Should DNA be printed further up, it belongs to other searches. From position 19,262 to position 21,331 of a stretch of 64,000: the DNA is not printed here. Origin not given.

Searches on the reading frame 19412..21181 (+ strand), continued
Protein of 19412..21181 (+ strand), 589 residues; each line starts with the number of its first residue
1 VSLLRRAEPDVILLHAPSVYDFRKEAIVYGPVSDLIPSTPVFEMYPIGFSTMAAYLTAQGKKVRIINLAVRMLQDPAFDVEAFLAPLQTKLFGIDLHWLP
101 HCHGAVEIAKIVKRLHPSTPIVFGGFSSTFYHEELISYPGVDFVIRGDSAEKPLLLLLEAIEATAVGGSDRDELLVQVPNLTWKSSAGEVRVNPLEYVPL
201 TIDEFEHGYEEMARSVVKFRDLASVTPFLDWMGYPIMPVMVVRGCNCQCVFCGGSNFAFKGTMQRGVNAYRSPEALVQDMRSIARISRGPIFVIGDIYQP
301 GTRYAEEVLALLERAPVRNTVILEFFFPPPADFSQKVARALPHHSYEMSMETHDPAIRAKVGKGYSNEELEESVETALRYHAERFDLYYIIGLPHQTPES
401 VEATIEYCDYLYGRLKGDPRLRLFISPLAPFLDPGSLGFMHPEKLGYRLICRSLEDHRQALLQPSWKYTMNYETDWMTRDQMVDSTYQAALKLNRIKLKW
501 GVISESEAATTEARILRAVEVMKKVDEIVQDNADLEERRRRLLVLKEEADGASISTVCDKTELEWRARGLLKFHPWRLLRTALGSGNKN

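Call 14: find_encoding_contigs(protein=P0001, flank=8000, max_places=3)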
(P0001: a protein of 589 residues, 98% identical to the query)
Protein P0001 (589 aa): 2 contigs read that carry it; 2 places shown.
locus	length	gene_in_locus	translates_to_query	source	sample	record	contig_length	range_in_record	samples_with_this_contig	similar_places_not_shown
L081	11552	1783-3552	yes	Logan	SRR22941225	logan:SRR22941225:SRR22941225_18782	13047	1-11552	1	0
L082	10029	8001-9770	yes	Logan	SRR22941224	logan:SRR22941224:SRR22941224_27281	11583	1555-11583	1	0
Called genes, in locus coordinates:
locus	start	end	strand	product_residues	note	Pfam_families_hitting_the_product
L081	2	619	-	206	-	?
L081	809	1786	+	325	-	PF08713:DNA_alkylation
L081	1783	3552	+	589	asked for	PF02310:B12-binding, PF04055:Radical_SAM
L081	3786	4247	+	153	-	PF03352:Adenine_glyco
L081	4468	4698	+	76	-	-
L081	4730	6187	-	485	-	PF00672:HAMP, PF14501:HATPase_c_5 (faint), PF00989:PAS (weak), PF08448:PAS_4 (weak), PF00512:HisKA, PF02518:HATPase_c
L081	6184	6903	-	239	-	PF00072:Response_reg, PF00486:Trans_reg_C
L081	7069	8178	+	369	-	PF12849:PBP_like_2, PF01547:SBP_bac_1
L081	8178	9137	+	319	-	PF00528:BPD_transp_1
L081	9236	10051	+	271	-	PF00528:BPD_transp_1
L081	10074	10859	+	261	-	PF00005:ABC_tran, PF02463:SMC_N (weak), PF13304:AAA_21 (weak)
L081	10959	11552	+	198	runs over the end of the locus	PF01895:PhoU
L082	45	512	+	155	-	PF06445:GyrI-like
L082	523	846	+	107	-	PF02036:SCP2, PF14864:Alkyl_sulf_C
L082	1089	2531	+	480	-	PF01180:DHO_dh, PF13183:Fer4_8 (faint), PF12838:Fer4_7 (weak), PF00037:Fer4, PF12797:Fer4_2 (weak), PF12837:Fer4_6, PF13187:Fer4_9 (weak), PF13237:Fer4_10, +5 more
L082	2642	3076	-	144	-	-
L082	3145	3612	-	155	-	PF03551:PadR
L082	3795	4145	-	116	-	PF17253:DUF5320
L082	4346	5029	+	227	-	-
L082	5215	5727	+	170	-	-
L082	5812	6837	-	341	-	PF06071:YchF-GTPase_C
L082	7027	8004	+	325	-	PF08713:DNA_alkylation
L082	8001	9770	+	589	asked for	PF02310:B12-binding, PF04055:Radical_SAM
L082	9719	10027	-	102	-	?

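Call 15: find_encoding_contigs(protein=P0008, flank=8000, max_places=3)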
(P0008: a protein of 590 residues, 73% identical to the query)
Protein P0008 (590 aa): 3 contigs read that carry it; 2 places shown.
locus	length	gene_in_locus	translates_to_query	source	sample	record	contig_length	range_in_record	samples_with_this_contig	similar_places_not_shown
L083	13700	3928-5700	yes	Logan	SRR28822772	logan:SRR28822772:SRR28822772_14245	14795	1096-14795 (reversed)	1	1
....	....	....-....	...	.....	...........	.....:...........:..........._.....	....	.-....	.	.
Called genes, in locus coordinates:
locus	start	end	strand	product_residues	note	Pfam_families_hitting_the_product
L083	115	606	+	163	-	PF06445:GyrI-like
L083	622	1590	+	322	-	PF08902:DUF1848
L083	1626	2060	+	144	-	-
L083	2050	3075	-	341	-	PF06071:YchF-GTPase_C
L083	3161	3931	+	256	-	PF08713:DNA_alkylation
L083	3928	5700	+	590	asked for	PF02310:B12-binding, PF04055:Radical_SAM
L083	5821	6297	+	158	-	PF03352:Adenine_glyco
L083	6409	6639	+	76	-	-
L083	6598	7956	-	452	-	PF00989:PAS (weak), PF08448:PAS_4, PF00512:HisKA, PF02518:HATPase_c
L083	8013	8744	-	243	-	PF00072:Response_reg, PF00486:Trans_reg_C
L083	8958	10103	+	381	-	PF12849:PBP_like_2, PF01547:SBP_bac_1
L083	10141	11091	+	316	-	PF00528:BPD_transp_1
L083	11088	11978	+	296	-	PF00528:BPD_transp_1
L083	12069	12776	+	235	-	PF00005:ABC_tran, PF02463:SMC_N (faint), PF13304:AAA_21 (weak)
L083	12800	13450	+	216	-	PF01895:PhoU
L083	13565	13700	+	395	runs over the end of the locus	PF00108:Thiolase_N, PF00109:ketoacyl-synt (weak), PF02803:Thiolase_C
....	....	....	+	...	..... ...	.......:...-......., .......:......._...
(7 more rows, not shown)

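Call 16: find_encoding_contigs(protein=P0009, flank=8000, max_places=3)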
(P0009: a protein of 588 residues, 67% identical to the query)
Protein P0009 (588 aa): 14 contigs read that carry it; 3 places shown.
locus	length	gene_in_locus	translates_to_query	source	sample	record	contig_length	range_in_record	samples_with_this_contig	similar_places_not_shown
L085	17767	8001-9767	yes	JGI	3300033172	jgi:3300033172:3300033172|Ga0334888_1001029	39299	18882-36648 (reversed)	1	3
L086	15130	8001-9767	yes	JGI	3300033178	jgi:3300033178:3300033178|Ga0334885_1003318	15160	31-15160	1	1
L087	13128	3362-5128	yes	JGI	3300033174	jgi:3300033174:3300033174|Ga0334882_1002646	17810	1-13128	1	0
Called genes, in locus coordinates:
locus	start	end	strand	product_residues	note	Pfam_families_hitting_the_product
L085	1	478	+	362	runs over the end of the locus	PF01547:SBP_bac_1, PF12849:PBP_like_2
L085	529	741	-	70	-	PF10967:DUF2769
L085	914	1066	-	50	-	-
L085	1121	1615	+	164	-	PF04248:NTP_transf_9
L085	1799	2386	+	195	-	-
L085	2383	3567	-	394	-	PF14249:Tocopherol_cycl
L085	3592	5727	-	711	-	-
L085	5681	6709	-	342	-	PF06071:YchF-GTPase_C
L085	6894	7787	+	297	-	-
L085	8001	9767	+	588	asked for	PF02310:B12-binding, PF04055:Radical_SAM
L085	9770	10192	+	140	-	PF03625:DUF302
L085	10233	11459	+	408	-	PF22691:Thiolase_C_1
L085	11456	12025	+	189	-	PF12172:zf-ChsH2, PF01796:OB_ChsH2_C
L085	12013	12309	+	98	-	-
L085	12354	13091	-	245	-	PF12844:HTH_19 (weak), PF13560:HTH_31, PF01381:HTH_3, PF13443:HTH_26 (weak)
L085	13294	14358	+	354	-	PF20208:ARPP-1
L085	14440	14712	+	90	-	PF03747:ADP_ribosyl_GH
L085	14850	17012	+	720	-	PF00144:Beta-lactamase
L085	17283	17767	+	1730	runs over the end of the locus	PF00270:DEAD, PF00271:Helicase_C, PF09369:MZB, PF04480:DUF559 (weak)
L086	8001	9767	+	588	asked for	PF02310:B12-binding, PF04055:Radical_SAM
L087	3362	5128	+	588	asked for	PF02310:B12-binding, PF04055:Radical_SAM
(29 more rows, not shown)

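Call 19: search_solved_structures(query=window:19412-21178:+, max_evalue=0.01)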
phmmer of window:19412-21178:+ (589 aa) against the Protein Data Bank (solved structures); distinct sequences matched with E-value up to 0.01: 0.

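Call 25: search_protein_families(library=pfam, proteins=[L080:3605-4573:+, L060:9935-10849:+, L053:7268-7984:+, L049:7439-7876:+, L042:10245-11720:-, L032:7159-8427:+, L006:10975-11772:+, L040:4137-5369:+, L002:2764-3612:+, L075:5351-6844:+], max_evalue=0.001)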
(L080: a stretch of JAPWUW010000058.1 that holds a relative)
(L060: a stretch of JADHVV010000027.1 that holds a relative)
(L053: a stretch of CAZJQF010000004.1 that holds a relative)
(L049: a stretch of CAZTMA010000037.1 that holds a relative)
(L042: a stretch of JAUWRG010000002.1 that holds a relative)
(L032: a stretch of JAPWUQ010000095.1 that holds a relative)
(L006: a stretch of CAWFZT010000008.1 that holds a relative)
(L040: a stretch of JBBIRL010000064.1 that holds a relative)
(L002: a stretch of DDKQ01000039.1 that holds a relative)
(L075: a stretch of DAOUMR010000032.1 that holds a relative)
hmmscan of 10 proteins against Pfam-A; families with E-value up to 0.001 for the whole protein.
L080:3605-4573:+ (322 aa): 8 families
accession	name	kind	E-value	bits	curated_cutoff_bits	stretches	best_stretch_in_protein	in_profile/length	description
PF07726.17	AAA_3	-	4.3e-67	224.4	27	1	38-168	1-131/131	ATPase family associated with various cellular activities (AAA)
PF17863.7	AAA_lid_2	-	1e-24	86.5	22.7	1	231-302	2-73/74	AAA lid domain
PF07728.20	AAA_5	-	2e-16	60.7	22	1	39-166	2-139/139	AAA domain (dynein-related subfamily)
PF00004.35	AAA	-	5.7e-08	33.7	21.2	1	44-172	6-129/131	ATPase family associated with various cellular activities (AAA)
PF20030.5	bpMoxR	-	7.4e-08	32.1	27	1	11-181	6-175/205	MoxR domain in the MoxR-vWA-beta-propeller ternary systems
PF00493.29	MCM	-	3.6e-06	26.7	23.3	1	35-151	56-175/224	MCM P-loop domain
PF05496.18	RuvB_N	-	2e-05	24.8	27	1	37-129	34-114/159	Holliday junction DNA helicase RuvB P-loop domain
PF01078.27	Mg_chelatase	-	3.1e-05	23.9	20.3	0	19-57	5-43/207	Magnesium chelatase, subunit ChlI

L060:9935-10849:+ (304 aa): 1 family
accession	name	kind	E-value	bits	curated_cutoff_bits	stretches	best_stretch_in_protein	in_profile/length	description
PF01040.23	UbiA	-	3.9e-37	128.3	34.2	1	20-277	2-244/250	UbiA prenyltransferase family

L053:7268-7984:+ (238 aa): 8 families
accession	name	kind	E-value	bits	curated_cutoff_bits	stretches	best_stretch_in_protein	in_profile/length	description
PF01209.24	Ubie_methyltran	-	1.5e-50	172.2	20.1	1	11-238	9-233/233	ubiE/COQ5 methyltransferase family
PF13649.12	Methyltransf_25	-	3.9e-22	79.2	27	1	53-152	1-97/97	Methyltransferase domain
PF08241.18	Methyltransf_11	-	2.1e-19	70.4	21.2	1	54-156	1-95/95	Methyltransferase domain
PF13847.12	Methyltransf_31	-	2e-18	66.9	27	1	50-162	4-114/145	Methyltransferase domain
PF08242.18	Methyltransf_12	-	3.6e-11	44.1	30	1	54-154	1-98/98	Methyltransferase domain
PF13489.12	Methyltransf_23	-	7.9e-10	39.1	27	1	47-222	20-163/164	Methyltransferase domain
PF05175.20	MTS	-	2.3e-07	31.1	23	1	47-161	28-143/170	Methyltransferase small domain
PF00891.24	Methyltransf_2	-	9.7e-05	22.2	22.3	1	24-162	34-170/210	O-methyltransferase domain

L049:7439-7876:+ (145 aa): 1 family
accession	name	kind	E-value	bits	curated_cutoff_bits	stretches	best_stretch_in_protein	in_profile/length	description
PF00571.33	CBS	-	7.6e-39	132.3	24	2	81-135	1-56/57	CBS domain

L042:10245-11720:- (491 aa): 6 families
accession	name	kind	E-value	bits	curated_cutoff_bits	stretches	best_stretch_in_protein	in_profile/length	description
PF01406.26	tRNA-synt_1e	-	2.2e-127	425.1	27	1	20-308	9-300/301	tRNA synthetases class I (C) catalytic domain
PF09190.17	DALR_2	-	4.1e-20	72.5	22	1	338-391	1-56/57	DALR domain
PF09334.17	tRNA-synt_1g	-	1.3e-13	51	20.1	2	32-141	12-122/391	tRNA synthetases class I (M)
PF00133.28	tRNA-synt_1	-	4.6e-13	49.2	22.7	1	215-295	329-409/414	tRNA synthetases class I (I, L, M and V)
PF01921.24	tRNA-synt_1f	-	4e-06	26.4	27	0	256-292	277-313/360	tRNA synthetases class I (K)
PF23493.1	CysS_C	-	1e-05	26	23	1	444-488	7-51/51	Cysteinyl-tRNA ligase anticodon binding domain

L032:7159-8427:+ (422 aa): 1 family
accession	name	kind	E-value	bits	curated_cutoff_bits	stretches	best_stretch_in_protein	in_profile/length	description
PF01882.25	DUF58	-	2.9e-15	56.5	23.4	2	193-239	2-48/216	Protein of unknown function DUF58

L006:10975-11772:+ (265 aa): 1 family
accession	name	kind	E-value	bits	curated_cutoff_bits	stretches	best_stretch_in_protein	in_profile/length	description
PF01975.23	SurE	-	5.9e-53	179.9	22.1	1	9-196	1-188/189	Survival protein SurE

L040:4137-5369:+ (410 aa): 1 family
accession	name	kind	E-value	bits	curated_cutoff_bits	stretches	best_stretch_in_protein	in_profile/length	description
PF00146.26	NADHdh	-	1.6e-114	382.8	27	1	41-341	3-298/298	NADH dehydrogenase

L002:2764-3612:+ (282 aa): 1 family
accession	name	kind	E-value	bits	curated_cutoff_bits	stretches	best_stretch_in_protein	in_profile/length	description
PF00348.22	polyprenyl_synt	-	1.7e-10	41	27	1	104-224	66-181/251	Polyprenyl synthetase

L075:5351-6844:+ (497 aa): 2 families
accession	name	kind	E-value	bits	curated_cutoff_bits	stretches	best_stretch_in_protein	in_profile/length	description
PF02934.20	GatB_N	-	6.2e-115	383.6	23.4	1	18-305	1-277/277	GatB/GatE catalytic domain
PF02637.23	GatB_Yqey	-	2.6e-45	154.4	27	1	344-494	1-148/148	GatB domain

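Call 30: list_cluster_members(proteins=[P0002, P0004, P0017, P0027])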
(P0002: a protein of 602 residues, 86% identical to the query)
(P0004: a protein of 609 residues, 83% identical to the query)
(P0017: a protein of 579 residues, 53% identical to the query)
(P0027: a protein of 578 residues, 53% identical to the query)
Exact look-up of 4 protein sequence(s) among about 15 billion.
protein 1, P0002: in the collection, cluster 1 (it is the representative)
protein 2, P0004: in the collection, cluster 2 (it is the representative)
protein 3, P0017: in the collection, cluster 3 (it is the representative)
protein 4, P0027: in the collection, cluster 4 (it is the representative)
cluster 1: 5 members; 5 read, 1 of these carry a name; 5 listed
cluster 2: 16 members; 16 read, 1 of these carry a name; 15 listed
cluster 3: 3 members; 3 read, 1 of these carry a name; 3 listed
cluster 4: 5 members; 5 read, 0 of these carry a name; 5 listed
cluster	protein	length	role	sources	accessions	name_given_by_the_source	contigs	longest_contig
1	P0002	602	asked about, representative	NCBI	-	-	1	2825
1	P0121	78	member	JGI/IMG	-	hypothetical protein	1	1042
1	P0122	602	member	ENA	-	-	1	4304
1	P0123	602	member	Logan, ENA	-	-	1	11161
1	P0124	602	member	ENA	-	-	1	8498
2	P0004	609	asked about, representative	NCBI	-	-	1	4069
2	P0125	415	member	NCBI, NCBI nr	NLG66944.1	MAG: radical SAM protein, partial [Actinobacteria bacterium] | radical SAM protein [Actinomycetota bacterium]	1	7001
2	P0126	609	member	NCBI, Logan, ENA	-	-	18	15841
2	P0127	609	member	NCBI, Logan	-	-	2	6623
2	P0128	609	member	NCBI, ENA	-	-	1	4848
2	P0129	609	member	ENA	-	-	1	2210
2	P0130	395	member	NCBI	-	-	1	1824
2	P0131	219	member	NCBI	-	-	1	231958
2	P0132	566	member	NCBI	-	-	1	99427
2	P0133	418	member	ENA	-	-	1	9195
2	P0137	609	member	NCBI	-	-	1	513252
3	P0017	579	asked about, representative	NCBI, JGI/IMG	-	B12-binding domain/radical SAM domain protein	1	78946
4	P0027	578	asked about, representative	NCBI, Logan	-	-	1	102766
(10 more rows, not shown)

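Call 37: find_encoding_contigs(protein=P0006, flank=6000, max_places=2)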
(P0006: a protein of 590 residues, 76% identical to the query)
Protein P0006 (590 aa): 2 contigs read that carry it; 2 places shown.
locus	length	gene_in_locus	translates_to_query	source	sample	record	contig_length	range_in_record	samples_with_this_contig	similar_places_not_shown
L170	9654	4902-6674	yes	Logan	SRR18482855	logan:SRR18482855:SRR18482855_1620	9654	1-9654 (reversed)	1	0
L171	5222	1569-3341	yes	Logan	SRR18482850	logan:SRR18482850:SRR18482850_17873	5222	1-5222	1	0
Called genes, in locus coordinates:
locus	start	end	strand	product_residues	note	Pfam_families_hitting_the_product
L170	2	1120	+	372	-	?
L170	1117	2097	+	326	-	PF08902:DUF1848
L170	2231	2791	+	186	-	-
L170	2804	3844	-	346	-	PF06071:YchF-GTPase_C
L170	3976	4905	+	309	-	PF08713:DNA_alkylation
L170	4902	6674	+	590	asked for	PF02310:B12-binding, PF04055:Radical_SAM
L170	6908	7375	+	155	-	PF03352:Adenine_glyco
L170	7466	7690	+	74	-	-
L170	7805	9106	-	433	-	-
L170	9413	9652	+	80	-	?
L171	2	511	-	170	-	?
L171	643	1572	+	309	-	PF08713:DNA_alkylation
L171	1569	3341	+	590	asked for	PF02310:B12-binding, PF04055:Radical_SAM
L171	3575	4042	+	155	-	PF03352:Adenine_glyco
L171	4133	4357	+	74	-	-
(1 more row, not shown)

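Call 38: find_encoding_contigs(protein=P0012, flank=6000, max_places=2)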
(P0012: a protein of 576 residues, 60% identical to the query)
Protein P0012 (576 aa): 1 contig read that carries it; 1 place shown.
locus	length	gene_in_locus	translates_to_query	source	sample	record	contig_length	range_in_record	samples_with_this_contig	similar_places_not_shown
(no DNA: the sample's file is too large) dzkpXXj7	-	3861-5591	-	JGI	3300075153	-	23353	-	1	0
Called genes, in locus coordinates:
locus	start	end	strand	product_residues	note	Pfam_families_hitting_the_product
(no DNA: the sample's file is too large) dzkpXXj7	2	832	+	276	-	?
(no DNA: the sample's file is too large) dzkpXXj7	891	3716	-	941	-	PF05228:CHASE4, PF00989:PAS (weak), PF08448:PAS_4, PF08447:PAS_3, PF00990:GGDEF, PF00563:EAL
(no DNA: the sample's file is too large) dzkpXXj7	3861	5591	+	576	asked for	PF02310:B12-binding, PF04055:Radical_SAM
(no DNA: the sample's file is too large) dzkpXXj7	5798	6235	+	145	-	PF03625:DUF302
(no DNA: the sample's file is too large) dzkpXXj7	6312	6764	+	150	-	PF03352:Adenine_glyco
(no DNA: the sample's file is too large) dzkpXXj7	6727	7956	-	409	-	PF00989:PAS (faint), PF13188:PAS_8 (weak), PF08448:PAS_4 (weak), PF00512:HisKA, PF02518:HATPase_c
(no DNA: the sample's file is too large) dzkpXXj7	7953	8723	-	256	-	PF00072:Response_reg, PF00486:Trans_reg_C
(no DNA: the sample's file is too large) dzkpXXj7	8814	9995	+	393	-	PF12849:PBP_like_2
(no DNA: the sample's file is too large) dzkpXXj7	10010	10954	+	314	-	PF00528:BPD_transp_1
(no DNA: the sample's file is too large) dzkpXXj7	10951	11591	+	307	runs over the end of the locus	PF00528:BPD_transp_1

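Call 39: find_encoding_contigs(protein=P0137, flank=8000, max_places=2)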
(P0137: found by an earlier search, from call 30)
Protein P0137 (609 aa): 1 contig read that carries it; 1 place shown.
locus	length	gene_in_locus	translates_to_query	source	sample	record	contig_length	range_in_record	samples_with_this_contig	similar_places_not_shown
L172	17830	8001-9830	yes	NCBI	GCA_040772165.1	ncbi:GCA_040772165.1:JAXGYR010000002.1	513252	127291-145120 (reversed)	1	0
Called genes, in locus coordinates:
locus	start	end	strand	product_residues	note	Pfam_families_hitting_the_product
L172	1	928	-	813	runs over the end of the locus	-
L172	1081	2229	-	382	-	PF09651:Cas_APE2256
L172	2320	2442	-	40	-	-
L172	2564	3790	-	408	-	-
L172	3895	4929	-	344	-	PF27225:AF_1859_N, PF10040:CRISPR_Cas6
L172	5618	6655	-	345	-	PF06071:YchF-GTPase_C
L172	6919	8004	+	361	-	PF08713:DNA_alkylation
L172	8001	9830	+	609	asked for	PF02310:B12-binding, PF04055:Radical_SAM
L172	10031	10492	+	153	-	PF03352:Adenine_glyco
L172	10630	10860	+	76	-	-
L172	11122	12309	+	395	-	PF00108:Thiolase_N, PF00109:ketoacyl-synt (faint), PF02803:Thiolase_C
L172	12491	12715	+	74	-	PF01106:NifU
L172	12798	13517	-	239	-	PF01865:PhoU_div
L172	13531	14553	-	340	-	PF01384:PHO4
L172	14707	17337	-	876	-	PF03176:MMPL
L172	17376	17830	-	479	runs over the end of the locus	PF09989:DUF2229 (faint)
